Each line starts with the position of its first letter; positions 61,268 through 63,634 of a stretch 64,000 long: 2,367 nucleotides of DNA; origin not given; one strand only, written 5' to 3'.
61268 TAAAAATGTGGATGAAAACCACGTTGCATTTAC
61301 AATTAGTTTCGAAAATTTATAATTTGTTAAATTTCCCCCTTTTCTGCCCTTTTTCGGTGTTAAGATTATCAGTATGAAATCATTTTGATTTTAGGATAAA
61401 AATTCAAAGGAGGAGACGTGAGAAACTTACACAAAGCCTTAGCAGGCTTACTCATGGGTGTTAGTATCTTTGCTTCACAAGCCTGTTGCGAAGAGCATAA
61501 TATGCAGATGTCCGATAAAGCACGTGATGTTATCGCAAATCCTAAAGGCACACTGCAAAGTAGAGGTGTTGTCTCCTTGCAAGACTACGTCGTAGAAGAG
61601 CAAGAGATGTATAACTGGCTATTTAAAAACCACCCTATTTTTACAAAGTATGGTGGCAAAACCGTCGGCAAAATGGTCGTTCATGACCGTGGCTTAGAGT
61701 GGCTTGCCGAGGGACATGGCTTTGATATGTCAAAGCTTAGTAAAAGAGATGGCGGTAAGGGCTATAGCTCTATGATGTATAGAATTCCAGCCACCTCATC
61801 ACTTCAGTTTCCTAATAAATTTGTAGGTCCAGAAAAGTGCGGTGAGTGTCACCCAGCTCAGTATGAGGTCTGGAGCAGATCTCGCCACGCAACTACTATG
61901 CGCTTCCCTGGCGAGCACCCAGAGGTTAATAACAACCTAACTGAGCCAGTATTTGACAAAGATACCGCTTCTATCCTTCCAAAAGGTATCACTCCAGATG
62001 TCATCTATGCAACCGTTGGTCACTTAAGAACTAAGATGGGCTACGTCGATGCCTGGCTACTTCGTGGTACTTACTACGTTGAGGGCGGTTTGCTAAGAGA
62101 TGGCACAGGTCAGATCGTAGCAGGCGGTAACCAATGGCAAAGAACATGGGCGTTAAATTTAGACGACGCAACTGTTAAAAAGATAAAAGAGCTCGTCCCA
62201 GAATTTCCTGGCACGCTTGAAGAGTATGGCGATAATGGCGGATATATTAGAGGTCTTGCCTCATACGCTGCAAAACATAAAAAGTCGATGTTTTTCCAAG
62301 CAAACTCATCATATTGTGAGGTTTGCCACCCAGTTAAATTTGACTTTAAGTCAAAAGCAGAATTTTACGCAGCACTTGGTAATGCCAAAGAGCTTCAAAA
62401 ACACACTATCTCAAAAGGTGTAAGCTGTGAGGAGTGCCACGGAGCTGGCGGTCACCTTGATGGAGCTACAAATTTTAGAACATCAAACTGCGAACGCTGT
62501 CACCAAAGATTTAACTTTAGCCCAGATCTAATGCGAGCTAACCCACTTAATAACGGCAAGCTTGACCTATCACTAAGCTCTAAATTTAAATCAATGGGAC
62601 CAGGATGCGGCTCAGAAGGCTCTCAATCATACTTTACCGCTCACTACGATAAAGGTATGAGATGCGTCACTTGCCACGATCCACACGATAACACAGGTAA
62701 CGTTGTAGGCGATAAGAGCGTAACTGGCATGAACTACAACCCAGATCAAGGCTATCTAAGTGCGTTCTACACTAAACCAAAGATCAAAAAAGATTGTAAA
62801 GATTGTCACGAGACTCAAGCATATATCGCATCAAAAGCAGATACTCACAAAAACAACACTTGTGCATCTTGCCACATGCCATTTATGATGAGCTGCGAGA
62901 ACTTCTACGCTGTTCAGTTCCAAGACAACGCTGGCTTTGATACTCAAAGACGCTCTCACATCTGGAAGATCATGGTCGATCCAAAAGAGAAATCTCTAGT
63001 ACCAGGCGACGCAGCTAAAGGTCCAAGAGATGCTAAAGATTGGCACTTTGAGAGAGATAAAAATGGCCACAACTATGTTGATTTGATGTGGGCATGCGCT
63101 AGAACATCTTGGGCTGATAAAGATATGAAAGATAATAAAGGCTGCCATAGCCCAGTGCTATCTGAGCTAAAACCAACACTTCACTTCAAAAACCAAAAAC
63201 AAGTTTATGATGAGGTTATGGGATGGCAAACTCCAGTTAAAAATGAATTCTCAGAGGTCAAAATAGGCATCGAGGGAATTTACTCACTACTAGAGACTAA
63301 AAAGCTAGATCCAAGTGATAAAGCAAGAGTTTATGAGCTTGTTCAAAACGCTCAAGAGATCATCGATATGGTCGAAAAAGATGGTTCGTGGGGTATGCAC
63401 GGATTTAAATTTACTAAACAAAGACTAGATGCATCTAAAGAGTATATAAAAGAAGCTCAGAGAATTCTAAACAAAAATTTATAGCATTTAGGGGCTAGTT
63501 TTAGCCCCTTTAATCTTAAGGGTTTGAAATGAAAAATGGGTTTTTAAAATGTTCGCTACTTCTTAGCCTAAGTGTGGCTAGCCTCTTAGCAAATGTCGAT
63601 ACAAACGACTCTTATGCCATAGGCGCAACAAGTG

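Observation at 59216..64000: mcc-type sulfite respiration locus: two-component system, octaheme MccA and PPIase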

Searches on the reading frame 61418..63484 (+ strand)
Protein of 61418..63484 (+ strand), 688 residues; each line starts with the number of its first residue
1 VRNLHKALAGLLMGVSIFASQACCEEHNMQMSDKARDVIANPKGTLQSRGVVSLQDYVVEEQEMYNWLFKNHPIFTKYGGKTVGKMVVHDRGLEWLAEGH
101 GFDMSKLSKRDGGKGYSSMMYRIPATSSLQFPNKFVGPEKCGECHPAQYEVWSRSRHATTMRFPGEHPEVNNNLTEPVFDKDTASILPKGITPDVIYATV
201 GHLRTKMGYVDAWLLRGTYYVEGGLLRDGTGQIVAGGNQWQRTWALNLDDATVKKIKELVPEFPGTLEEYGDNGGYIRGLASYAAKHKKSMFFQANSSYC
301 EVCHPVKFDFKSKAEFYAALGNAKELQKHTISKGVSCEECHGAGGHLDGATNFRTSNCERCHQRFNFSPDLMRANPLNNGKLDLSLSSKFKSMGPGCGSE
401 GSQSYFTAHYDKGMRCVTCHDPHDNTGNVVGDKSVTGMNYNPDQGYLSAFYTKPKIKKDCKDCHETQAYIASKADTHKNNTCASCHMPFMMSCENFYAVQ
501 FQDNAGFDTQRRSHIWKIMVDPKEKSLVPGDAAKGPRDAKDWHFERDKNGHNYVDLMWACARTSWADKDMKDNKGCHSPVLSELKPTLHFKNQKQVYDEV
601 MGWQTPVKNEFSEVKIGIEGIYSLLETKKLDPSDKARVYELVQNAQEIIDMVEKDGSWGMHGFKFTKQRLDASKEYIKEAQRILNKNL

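Call 7: search_solved_structures(query=window:61418-63484:+, max_evalue=1, show_alignments=2)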
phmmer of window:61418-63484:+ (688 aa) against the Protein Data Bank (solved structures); distinct sequences matched with E-value up to 1: 2.
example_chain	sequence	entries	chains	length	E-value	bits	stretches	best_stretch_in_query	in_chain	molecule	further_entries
4rkm_A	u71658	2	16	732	0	1272.9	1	5-688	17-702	MccA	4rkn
6f0k_A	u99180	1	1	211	0.37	12.4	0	455-500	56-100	Cytochrome c family protein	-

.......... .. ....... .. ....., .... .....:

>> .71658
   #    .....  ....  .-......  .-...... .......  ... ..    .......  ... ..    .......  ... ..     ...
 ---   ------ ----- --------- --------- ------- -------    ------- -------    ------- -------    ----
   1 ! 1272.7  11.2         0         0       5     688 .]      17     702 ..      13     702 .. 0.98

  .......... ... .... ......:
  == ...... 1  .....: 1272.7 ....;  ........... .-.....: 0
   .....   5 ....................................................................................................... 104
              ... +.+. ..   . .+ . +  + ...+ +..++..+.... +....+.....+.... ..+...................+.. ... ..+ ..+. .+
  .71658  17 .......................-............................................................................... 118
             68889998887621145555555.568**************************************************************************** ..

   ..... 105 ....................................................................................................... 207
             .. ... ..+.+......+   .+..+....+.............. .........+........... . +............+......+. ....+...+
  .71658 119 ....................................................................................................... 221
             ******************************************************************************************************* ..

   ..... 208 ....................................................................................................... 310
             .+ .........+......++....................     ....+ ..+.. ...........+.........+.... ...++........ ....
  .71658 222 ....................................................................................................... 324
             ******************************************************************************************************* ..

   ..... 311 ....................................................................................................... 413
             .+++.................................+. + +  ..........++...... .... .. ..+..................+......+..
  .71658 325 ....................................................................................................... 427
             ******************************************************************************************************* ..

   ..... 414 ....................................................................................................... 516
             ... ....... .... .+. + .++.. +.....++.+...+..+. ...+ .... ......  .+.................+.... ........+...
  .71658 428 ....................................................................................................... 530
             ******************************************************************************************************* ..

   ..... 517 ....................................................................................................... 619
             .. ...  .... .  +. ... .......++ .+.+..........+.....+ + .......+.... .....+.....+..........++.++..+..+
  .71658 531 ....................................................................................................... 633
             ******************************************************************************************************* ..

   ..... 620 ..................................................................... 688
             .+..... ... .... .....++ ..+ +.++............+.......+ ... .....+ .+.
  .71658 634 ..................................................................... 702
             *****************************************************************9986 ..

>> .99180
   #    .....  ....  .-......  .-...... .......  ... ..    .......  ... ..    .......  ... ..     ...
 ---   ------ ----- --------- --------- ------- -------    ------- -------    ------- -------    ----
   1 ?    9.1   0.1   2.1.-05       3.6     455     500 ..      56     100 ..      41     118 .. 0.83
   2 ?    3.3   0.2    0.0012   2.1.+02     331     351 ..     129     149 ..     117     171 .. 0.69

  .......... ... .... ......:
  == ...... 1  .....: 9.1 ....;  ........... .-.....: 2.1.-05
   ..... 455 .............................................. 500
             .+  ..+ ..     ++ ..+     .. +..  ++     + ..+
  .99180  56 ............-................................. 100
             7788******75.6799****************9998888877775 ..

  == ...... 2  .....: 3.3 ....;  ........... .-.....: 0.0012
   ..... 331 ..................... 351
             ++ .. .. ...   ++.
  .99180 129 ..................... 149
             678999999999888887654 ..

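Call 8: search_protein_families(library=pfam, proteins=[window:61418-63484:+], max_evalue=0.01)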
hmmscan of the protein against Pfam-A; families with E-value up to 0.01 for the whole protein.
window:61418-63484:+ (688 aa): 4 families
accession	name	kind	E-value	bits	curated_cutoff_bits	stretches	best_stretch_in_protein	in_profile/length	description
PF14522.11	Cytochrome_C7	-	1.6e-09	37.8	24.8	2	294-363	10-67/67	Cytochrome c7 and related cytochrome c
PF14537.11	Cytochrom_c3_2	-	4.1e-06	27.6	25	0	458-488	7-35/79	Cytochrome c3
PF22113.1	Mtrc-MtrF_II-IV_dom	-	0.00031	20.7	30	0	284-346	107-168/176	Outer membrane cytochrome MtrC/MtrF-like, domains II/IV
PF13435.11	Cytochrome_C554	-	0.0014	20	20.8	1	140-162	1-23/84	Cytochrome c554 and c-prime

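Call 9: search_protein_families(library=ncbifam, proteins=[window:61418-63484:+], max_evalue=0.01)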
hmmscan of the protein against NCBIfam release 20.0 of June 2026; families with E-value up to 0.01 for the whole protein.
window:61418-63484:+ (688 aa): 3 families
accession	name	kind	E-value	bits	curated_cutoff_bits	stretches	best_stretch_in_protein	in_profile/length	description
NF041198.1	UshA_like_PCGU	equivalog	1.9e-05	23.5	275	1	128-160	398-430/519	UshA-like (seleno)protein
TIGR04257.1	nanowire_3heme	domain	9.7e-05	22.4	40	1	296-363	22-75/75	c(7)-type cytochrome triheme domain-containing protein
NF040886.1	cyt_C_like_Sec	equivalog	0.0063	15.1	250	0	139-161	46-68/423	multiheme c-type cytochrome (seleno)protein ExtKL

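Call 10: find_encoding_contigs(protein=window:61418-63484:+, flank=10000, max_places=6)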
Protein window:61418-63484:+ (688 aa): 11 contigs read that carry it; 6 places shown.
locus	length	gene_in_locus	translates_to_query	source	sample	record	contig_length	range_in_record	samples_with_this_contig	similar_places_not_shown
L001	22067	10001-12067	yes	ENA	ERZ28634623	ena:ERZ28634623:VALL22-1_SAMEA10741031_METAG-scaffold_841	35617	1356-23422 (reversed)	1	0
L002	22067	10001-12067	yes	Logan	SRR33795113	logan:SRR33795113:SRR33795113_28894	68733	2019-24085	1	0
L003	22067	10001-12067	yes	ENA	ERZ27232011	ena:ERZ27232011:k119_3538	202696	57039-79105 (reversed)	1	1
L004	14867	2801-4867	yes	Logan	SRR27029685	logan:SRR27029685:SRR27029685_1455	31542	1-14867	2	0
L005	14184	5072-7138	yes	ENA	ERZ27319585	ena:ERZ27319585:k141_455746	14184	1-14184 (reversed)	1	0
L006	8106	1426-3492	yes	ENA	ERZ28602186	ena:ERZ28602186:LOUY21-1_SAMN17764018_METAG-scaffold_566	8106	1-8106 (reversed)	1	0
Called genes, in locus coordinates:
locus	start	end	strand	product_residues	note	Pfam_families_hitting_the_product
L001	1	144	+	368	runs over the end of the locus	PF02086:MethyltransfD12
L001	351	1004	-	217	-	PF02511:Thy1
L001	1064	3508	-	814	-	PF00460:Flg_bb_rod, PF22692:LlgE_F_G_D1, PF07196:Flagellin_IN (weak), PF07559:FlgE_D2, PF06429:Flg_bbr_C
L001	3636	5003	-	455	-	PF13726:Na_H_antiport_2, PF03553:Na_H_antiporter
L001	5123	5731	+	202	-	PF00156:Pribosyltran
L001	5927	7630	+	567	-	PF08269:dCache_2, PF17200:sCache_2, PF17201:Cache_3-Cache_2, PF00672:HAMP (weak), PF00015:MCPsignal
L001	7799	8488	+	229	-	PF00072:Response_reg, PF00486:Trans_reg_C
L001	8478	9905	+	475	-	PF11845:Tll0287-like, PF02518:HATPase_c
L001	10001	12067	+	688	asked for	PF14522:Cytochrome_C7 (faint), PF14537:Cytochrom_c3_2 (faint)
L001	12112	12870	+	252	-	PF01346:FKBP_N, PF00254:FKBP_C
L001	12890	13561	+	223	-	PF12838:Fer4_7 (faint), PF12797:Fer4_2 (faint), PF13237:Fer4_10 (faint), PF12837:Fer4_6 (faint), PF13187:Fer4_9 (faint), PF13247:Fer4_11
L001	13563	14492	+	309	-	PF03916:NrfD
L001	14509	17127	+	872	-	PF05140:ResB, PF01578:Cytochrom_C_asm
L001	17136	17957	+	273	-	-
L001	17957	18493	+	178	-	-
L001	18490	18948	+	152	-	PF05573:NosL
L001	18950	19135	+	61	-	-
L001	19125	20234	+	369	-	PF02687:FtsX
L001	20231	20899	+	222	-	PF02463:SMC_N (faint), PF00005:ABC_tran, PF13304:AAA_21 (faint)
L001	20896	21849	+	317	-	-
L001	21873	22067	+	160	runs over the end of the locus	-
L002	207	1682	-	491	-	PF04326:SLFN_AlbA_2, PF13749:HATPase_c_4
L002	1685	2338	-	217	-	PF02511:Thy1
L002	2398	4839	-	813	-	PF00460:Flg_bb_rod, PF22692:LlgE_F_G_D1, PF07196:Flagellin_IN (weak), PF07559:FlgE_D2, PF06429:Flg_bbr_C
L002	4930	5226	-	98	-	PF05016:ParE_toxin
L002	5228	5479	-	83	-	-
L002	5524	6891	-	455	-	PF13726:Na_H_antiport_2, PF03553:Na_H_antiporter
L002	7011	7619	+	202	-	PF00156:Pribosyltran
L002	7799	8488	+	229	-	PF00072:Response_reg, PF00486:Trans_reg_C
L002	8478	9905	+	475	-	PF11845:Tll0287-like, PF02518:HATPase_c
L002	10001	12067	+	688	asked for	PF14522:Cytochrome_C7 (faint), PF14537:Cytochrom_c3_2 (faint)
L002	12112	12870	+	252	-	PF01346:FKBP_N, PF00254:FKBP_C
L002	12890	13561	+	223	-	PF12838:Fer4_7 (faint), PF12797:Fer4_2 (faint), PF13237:Fer4_10 (faint), PF12837:Fer4_6 (faint), PF13187:Fer4_9 (faint), PF13247:Fer4_11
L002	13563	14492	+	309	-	PF03916:NrfD, PF14589:NrfD_2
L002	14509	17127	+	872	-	PF05140:ResB, PF01578:Cytochrom_C_asm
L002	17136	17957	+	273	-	-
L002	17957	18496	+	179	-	-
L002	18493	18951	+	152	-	PF05573:NosL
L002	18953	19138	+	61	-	-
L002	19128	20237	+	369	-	PF02687:FtsX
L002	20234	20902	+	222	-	PF00005:ABC_tran, PF13304:AAA_21 (faint)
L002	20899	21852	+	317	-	-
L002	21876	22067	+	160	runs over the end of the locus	-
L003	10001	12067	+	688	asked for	PF14522:Cytochrome_C7 (faint), PF14537:Cytochrom_c3_2 (faint)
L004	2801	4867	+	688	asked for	PF14522:Cytochrome_C7 (faint), PF14537:Cytochrom_c3_2 (faint)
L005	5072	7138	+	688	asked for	PF14522:Cytochrome_C7 (faint), PF14537:Cytochrom_c3_2 (faint)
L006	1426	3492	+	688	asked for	PF14522:Cytochrome_C7 (faint), PF14537:Cytochrom_c3_2 (faint)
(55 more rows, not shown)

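Call 13: find_related_loci(query=window:61418-63484:+, collection=genome_contigs, flank=10000)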
Query window:61418-63484:+ (688 aa) in genome_contigs; peptide patterns used: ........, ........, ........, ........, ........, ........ (x = any residue, [..] = any of these).
191 stretches matched a pattern; 178 encode a relative of the query (tblastn E <= 1e-3); the best 80 are kept; 80 distinct loci.
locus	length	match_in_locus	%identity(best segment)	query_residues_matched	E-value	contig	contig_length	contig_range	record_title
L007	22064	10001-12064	100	1-688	0e+0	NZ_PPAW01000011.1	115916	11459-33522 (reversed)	Campylobacter concisus strain AAUH-12CDrec-a 1102288, whole genome shotgun sequence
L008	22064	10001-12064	100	1-688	0e+0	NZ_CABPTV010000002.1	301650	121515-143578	Campylobacter concisus isolate 2010-112825, whole genome shotgun sequence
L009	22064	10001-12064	100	1-688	0e+0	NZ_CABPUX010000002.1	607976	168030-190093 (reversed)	Campylobacter concisus isolate 2010-113332-O, whole genome shotgun sequence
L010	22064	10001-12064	100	1-688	0e+0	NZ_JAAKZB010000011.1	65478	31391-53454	Campylobacter concisus strain H33O-S1 AY1_t_contig00011, whole genome shotgun sequence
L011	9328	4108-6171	100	1-688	0e+0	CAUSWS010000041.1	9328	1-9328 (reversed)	MAG TPA_asm: uncultured Campylobacter sp. isolate SRR15001305_bin.7_MetaWRAP_v1.3_MAG genome assembly, contig: ERZ142141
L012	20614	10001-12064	100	1-688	0e+0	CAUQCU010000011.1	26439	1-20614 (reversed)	MAG TPA_asm: Campylobacter concisus isolate ERR9969019_bin.5_MetaWRAP_v1.3_MAG genome assembly, contig: ERZ21615905.523,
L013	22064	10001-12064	100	1-688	0e+0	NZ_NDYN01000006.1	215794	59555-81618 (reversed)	Campylobacter concisus strain CCUG 19995 Contig006, whole genome shotgun sequence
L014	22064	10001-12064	100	1-688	0e+0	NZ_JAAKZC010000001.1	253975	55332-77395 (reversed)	Campylobacter concisus strain H32O-S2 ASC2_t_contig00001, whole genome shotgun sequence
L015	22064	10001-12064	100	1-688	0e+0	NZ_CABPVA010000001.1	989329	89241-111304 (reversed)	Campylobacter concisus isolate 2010-115605-F, whole genome shotgun sequence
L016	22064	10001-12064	100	1-688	0e+0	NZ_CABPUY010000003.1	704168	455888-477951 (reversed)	Campylobacter concisus isolate 2010-34330, whole genome shotgun sequence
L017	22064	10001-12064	100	1-688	0e+0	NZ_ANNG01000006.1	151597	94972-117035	Campylobacter concisus UNSWCS Contig_6, whole genome shotgun sequence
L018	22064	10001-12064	100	1-688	0e+0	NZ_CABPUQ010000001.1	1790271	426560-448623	Campylobacter concisus isolate 2010-131105, whole genome shotgun sequence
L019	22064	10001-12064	100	1-688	0e+0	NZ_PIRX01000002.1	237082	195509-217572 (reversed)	Campylobacter concisus strain H11O-S2 NODE_2_length_237082_cov_83.0714, whole genome shotgun sequence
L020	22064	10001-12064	100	1-688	0e+0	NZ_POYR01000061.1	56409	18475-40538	Campylobacter concisus strain AAUH-20HCsig-a 1107431, whole genome shotgun sequence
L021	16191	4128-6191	99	1-688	0e+0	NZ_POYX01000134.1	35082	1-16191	Campylobacter concisus strain AAUH-19HCf2 1106389, whole genome shotgun sequence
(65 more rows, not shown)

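Call 33: find_homologous_proteins(query=window:61418-63484:+, max_evalue=1e-20)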
Query window:61418-63484:+ (688 aa): 363 proteins with E <= 1e-20 among 5285 candidates; the best 120 are listed.
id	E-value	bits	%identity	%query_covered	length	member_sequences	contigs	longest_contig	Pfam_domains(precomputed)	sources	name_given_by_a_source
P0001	0.0e+0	1648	100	100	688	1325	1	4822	PF14537.12,PF14522.12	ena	-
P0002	0.0e+0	1411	85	100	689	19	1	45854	PF14537.12,PF14522.12,PF22113.2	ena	-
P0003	0.0e+0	1404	84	100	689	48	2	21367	PF14537.12,PF14522.12,PF22113.2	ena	-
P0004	0.0e+0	1379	83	100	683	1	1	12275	PF14537.12,PF14522.12,PF22113.2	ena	-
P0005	0.0e+0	1349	83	96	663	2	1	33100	PF14537.12,PF14522.12,PF22113.2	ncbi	ncbi:MAG: cytochrome C [Wolinella sp.]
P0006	0.0e+0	1324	79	100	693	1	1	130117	PF14522.12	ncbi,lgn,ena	ncbi:MAG: cytochrome C [Campylobacter sp.]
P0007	0.0e+0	1317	78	99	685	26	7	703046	PF14537.12,PF14522.12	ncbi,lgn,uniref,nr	ncbi:tRNA synthetase%2C class II [Campylobacter hyointestinalis subsp. hyointestinalis]|uniref:tRNA 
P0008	0.0e+0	1301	78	99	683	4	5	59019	PF14522.12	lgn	-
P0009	0.0e+0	1289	77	100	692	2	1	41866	PF14537.12,PF14522.12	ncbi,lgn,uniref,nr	ncbi:cytochrome c3 family protein [Campylobacter suis]|uniref:Dissimilatory sulfite reductase MccA n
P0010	0.0e+0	1278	75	100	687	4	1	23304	PF14537.12,PF14522.12,PF22113.2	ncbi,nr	ncbi:MAG: cytochrome C [Campylobacter sp.]|nr:cytochrome C [Campylobacter sp.]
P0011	0.0e+0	1263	75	100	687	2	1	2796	PF14537.12,PF14522.12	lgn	-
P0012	0.0e+0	1259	75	100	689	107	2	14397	PF14537.12,PF14522.12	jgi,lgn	-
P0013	0.0e+0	1251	74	100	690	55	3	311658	PF14522.12,PF22113.2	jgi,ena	-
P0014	0.0e+0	1242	73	100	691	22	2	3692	PF14537.12,PF14522.12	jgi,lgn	-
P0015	0.0e+0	1237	74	100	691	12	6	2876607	PF14537.12,PF14522.12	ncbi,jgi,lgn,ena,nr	ncbi:cytochrome C [Sulfurospirillum diekertiae]|nr:cytochrome C [Sulfurospirillum diekertiae] ASC930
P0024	3.3e-292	989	61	100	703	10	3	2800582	PF14522.12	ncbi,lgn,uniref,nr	ncbi:cytochrome C [Malaciobacter molluscorum LMG 25693]|uniref:Cytochrome C n=1 Tax=Malaciobacter mo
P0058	3.6e-216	738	51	96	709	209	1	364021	PF09699.16,PF14522.12,PF22113.2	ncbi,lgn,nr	ncbi:cytochrome C [Morganella morganii]|nr:cytochrome C [Morganella morganii]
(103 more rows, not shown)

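Call 35: find_encoding_contigs(protein=P0005, flank=10000, max_places=2)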
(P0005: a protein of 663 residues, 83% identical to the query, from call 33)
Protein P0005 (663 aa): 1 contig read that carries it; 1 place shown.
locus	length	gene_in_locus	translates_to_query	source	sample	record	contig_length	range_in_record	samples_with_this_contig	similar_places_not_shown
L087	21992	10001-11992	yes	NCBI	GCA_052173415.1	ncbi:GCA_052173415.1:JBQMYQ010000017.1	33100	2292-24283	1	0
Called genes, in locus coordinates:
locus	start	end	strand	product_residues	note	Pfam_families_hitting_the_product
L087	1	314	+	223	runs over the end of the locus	PF00072:Response_reg, PF00486:Trans_reg_C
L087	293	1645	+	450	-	PF00512:HisKA, PF02518:HATPase_c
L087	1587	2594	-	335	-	PF02636:Methyltransf_28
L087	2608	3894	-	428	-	PF02321:OEP (weak)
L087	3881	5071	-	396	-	PF00202:Aminotran_3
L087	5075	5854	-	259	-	-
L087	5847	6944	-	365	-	PF01966:HD, PF13286:HD_assoc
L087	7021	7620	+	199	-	PF00753:Lactamase_B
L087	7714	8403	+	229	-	PF00072:Response_reg, PF00486:Trans_reg_C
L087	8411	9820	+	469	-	PF11845:Tll0287-like, PF02518:HATPase_c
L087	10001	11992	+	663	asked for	PF14522:Cytochrome_C7 (faint), PF14537:Cytochrom_c3_2 (faint), PF22113:Mtrc-MtrF_II-IV_dom (faint)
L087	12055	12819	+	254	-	PF01346:FKBP_N, PF00254:FKBP_C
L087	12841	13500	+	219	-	PF13187:Fer4_9 (faint), PF12838:Fer4_7 (faint), PF00037:Fer4 (faint), PF12797:Fer4_2 (faint), PF12837:Fer4_6 (faint), PF13237:Fer4_10 (faint), PF13247:Fer4_11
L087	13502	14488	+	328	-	PF03916:NrfD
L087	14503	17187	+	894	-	PF05140:ResB, PF01578:Cytochrom_C_asm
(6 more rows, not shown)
